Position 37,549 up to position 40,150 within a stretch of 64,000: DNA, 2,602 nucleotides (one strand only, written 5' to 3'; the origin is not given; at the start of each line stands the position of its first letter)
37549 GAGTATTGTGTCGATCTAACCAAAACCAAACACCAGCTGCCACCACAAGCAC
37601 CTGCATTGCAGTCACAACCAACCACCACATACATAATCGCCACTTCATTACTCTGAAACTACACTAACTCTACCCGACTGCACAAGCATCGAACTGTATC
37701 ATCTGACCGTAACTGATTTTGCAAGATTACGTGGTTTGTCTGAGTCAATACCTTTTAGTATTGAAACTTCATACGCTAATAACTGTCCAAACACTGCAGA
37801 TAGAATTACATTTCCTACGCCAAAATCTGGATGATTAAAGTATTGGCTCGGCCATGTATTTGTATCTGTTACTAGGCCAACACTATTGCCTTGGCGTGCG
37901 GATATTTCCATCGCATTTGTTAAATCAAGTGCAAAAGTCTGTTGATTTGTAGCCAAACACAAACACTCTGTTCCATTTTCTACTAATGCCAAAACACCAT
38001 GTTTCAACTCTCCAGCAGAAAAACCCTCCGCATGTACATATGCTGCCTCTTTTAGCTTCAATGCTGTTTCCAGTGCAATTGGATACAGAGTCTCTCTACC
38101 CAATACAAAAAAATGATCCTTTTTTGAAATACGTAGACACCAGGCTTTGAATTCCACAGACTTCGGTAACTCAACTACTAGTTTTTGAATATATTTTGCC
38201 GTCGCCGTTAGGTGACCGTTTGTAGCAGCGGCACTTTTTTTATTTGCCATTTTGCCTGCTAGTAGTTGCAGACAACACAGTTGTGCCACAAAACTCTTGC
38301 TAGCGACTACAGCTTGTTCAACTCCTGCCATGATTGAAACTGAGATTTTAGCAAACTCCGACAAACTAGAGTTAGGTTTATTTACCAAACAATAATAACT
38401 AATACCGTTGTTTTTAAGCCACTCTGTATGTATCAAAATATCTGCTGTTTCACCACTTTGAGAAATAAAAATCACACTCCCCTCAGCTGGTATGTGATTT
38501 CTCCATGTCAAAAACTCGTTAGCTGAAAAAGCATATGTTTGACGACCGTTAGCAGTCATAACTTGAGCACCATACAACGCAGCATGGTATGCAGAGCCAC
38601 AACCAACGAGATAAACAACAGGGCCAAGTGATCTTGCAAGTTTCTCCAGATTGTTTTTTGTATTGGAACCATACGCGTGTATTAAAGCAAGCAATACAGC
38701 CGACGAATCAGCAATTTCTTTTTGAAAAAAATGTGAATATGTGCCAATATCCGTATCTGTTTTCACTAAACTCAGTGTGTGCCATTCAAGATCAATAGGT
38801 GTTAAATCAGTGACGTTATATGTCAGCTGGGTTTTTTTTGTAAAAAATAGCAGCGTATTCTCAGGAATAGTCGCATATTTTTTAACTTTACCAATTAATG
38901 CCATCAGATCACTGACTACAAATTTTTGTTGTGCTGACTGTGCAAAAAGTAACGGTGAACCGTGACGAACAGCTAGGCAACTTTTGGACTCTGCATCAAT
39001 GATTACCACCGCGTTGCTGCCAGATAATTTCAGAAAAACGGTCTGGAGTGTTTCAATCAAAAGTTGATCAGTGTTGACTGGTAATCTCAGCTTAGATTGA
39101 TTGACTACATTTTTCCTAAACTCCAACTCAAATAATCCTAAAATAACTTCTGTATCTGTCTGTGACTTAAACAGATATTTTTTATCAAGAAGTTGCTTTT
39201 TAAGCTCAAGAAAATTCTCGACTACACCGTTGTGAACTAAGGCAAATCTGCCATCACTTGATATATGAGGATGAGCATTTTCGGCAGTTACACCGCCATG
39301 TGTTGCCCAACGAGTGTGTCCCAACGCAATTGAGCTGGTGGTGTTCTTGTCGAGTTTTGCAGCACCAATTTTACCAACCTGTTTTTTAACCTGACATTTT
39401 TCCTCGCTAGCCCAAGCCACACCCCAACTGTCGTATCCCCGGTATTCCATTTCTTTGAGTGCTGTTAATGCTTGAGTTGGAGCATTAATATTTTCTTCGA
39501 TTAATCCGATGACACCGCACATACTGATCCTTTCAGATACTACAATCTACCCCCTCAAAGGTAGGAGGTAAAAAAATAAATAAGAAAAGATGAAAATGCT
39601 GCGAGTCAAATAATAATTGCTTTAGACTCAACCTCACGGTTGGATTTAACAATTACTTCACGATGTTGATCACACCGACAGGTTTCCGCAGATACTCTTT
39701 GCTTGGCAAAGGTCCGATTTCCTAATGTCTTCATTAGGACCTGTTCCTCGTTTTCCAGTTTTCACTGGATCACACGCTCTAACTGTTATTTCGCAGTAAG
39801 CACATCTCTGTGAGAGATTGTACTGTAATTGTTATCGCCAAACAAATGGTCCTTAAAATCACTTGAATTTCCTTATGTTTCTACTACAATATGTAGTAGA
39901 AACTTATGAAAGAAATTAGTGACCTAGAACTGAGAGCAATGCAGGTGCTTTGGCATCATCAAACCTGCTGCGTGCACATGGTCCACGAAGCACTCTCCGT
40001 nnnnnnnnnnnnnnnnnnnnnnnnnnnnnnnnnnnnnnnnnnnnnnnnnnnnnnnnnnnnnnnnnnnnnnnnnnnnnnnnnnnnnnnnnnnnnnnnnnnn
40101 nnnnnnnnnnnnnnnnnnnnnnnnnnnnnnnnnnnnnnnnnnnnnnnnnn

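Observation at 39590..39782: Possible divergent glmS ribozyme in the glmS leader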

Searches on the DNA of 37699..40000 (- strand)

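Call 4: search_rna_families(source=window, start=39400, end=40000, threshold=evalue, max_evalue=10, show_alignments=5)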
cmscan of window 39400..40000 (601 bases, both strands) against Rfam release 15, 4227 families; matches with E-value up to 10: 10.
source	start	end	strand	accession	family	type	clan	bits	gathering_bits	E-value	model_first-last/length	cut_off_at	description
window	39602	39789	-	RF00234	glmS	Cis-reg; riboswitch;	-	43.9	37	5.6e-09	1-167/167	no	glmS glucosamine-6-phosphate activated ribozyme aptamer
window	39858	39924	-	RF00780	MIR477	Gene; miRNA;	-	21.3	65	0.059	1-99/99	no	MIR477 microRNA precursor family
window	39871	39918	+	RF02433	SpF36_sRNA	Gene; sRNA;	-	19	48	7.4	1-51/51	no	Streptococcus sRNA SpF36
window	39559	39628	+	RF02612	BSR1350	Gene; sRNA;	-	18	216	1.1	1-176/176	no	Brucella sRNA 1350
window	39541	39629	-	RF01456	VrrA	Gene; antisense;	-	17.7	50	2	1-140/140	no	Vibrio regulatory RNA of OmpA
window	39477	39654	+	RF01589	plasmodium_snoR11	Gene; snRNA; snoRNA; HACA-box;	-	16.7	80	7.2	1-207/207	no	small nucleolar RNA snoR11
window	39542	39689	-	RF01468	rli32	Gene; sRNA;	-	16.1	100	0.84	1-147/147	no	Listeria sRNA rli32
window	39867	39905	+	RF01490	rli51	Cis-reg;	-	15.9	48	7.2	1-121/121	no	Listeria snRNA rli51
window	39574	39671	-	RF02551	DapZ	Cis-reg;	-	15.6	56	5.8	1-78/78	no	ABC transporter regulator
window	39520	39630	-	RF00171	Tombus_5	Cis-reg;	-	15.5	43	1.7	1-166/166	no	Tombusvirus 5' UTR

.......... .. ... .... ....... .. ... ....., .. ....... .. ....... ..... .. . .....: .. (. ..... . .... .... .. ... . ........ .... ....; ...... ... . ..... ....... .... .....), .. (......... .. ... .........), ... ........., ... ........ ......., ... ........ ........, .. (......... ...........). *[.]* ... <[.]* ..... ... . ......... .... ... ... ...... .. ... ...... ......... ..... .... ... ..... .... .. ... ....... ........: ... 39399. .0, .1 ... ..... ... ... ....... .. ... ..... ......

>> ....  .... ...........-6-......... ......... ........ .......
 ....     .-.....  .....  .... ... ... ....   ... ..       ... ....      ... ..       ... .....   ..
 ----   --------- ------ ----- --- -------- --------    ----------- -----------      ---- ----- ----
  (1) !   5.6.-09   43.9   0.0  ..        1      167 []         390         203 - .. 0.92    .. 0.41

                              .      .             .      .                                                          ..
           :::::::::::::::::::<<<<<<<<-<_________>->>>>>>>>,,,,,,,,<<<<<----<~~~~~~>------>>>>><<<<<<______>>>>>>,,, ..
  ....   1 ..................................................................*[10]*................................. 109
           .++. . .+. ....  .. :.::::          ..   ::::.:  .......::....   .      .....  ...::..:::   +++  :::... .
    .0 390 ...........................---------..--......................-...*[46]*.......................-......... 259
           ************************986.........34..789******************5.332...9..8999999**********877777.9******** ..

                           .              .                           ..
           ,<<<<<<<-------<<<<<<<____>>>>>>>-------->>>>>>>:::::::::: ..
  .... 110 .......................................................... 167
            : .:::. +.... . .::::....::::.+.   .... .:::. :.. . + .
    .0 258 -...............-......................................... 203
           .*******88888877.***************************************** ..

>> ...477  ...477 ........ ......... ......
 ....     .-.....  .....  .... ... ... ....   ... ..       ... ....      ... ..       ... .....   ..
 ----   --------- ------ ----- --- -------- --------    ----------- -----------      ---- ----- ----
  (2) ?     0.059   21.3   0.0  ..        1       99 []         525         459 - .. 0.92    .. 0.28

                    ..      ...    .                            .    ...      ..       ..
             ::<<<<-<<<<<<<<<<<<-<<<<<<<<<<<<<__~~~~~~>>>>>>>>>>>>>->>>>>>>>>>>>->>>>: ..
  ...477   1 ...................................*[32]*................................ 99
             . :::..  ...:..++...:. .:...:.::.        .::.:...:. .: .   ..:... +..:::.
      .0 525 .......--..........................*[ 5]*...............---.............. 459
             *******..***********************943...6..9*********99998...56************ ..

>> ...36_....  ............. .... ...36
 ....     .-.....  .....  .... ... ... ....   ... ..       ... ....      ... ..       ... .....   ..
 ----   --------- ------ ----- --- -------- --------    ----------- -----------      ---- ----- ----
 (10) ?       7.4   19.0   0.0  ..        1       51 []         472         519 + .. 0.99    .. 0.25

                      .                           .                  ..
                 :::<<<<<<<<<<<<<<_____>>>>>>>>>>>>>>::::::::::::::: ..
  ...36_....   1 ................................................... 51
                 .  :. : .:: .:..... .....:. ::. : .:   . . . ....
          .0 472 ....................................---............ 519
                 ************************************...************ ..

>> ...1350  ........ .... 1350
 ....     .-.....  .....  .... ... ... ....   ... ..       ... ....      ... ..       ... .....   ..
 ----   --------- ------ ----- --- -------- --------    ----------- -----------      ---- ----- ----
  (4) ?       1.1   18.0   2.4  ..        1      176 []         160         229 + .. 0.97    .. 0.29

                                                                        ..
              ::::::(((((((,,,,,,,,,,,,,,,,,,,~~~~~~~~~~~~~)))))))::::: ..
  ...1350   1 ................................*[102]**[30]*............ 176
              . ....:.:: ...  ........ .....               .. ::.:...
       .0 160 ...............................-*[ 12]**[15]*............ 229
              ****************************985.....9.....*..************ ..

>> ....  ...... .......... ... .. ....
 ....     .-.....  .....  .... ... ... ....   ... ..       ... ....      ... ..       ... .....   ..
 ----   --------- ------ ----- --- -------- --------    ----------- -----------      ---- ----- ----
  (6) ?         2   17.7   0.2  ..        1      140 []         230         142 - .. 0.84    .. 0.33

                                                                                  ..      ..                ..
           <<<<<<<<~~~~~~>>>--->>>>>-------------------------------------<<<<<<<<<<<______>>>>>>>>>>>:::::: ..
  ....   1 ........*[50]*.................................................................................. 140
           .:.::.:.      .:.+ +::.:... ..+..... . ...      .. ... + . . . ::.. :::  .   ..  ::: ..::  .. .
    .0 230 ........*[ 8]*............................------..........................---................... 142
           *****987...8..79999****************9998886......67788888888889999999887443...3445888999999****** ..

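Call 12: search_rna_families(source=L028, start=4500, end=5100, threshold=evalue, max_evalue=1, show_alignments=1)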
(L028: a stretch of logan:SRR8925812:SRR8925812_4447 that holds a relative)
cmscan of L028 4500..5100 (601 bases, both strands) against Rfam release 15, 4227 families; matches with E-value up to 1: 2.
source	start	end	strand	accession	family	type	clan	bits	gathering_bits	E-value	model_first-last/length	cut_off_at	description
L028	4743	4929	+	RF00234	glmS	Cis-reg; riboswitch;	-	41.2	37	3e-08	1-167/167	no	glmS glucosamine-6-phosphate activated ribozyme aptamer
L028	4910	4977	+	RF01159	snoU18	Gene; snRNA; snoRNA; CD-box;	CL00047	20.9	47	0.9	1-71/71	no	Small nucleolar RNA U18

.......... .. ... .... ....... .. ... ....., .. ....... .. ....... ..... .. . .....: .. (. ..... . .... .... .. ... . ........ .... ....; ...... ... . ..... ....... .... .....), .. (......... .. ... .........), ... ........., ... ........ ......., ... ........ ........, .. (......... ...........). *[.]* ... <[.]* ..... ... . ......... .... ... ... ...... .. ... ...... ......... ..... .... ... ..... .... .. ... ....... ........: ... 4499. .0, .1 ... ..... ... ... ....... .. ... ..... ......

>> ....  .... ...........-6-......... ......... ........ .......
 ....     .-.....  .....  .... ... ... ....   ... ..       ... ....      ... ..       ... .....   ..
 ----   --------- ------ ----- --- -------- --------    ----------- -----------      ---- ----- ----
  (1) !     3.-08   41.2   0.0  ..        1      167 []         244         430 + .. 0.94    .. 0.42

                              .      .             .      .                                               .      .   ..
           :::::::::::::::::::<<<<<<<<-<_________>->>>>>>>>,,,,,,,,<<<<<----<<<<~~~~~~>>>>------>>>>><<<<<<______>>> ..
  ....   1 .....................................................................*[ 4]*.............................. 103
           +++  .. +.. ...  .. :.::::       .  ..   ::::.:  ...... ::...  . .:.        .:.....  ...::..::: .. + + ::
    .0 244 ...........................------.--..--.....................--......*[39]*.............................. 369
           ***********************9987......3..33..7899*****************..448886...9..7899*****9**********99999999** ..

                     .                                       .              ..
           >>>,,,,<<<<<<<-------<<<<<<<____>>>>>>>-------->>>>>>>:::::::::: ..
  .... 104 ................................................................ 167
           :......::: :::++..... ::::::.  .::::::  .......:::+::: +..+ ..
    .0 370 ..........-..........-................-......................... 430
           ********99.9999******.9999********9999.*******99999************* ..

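Call 13: search_rna_families(source=L029, start=4500, end=5100, threshold=evalue, max_evalue=1, show_alignments=1)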
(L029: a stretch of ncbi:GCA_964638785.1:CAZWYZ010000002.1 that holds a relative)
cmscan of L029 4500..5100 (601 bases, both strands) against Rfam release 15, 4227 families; matches with E-value up to 1: 1.
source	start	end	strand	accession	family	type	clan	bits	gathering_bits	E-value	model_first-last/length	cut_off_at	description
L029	4651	4853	+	RF00234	glmS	Cis-reg; riboswitch;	-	54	37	1e-11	1-167/167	no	glmS glucosamine-6-phosphate activated ribozyme aptamer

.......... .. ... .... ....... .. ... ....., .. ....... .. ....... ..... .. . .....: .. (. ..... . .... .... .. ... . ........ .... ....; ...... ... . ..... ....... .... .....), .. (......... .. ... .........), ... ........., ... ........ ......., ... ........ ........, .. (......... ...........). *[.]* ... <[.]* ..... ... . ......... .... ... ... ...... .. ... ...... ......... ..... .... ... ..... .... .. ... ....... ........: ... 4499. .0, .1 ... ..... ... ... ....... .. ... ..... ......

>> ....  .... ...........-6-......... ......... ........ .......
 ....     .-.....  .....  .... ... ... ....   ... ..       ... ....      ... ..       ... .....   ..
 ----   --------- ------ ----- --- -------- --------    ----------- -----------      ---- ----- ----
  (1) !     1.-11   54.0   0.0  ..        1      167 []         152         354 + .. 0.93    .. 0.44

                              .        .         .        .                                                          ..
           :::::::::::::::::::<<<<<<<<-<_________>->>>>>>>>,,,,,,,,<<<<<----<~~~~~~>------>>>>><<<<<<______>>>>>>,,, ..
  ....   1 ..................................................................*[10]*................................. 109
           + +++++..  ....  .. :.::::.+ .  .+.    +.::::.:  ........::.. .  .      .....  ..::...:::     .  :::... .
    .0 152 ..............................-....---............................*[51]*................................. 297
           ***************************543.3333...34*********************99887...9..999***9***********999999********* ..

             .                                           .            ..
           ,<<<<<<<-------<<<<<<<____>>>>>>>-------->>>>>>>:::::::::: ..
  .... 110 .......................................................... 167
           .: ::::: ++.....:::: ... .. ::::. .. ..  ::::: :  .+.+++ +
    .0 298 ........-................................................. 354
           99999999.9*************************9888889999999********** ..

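Call 51: build_rna_model(alignment_id=A3, structure=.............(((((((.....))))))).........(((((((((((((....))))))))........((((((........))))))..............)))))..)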
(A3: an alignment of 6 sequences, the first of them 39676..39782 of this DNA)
Model R1 built from alignment A3 (6 sequences, 115 columns); structure: as given.
model positions 110; base pairs 26; branch points 2; effective number of sequences 1.29; information 0.59 bits per position. Calibrated on 0.2 Mb of random sequence (short: E-values are rough).
structure used (alignment columns):
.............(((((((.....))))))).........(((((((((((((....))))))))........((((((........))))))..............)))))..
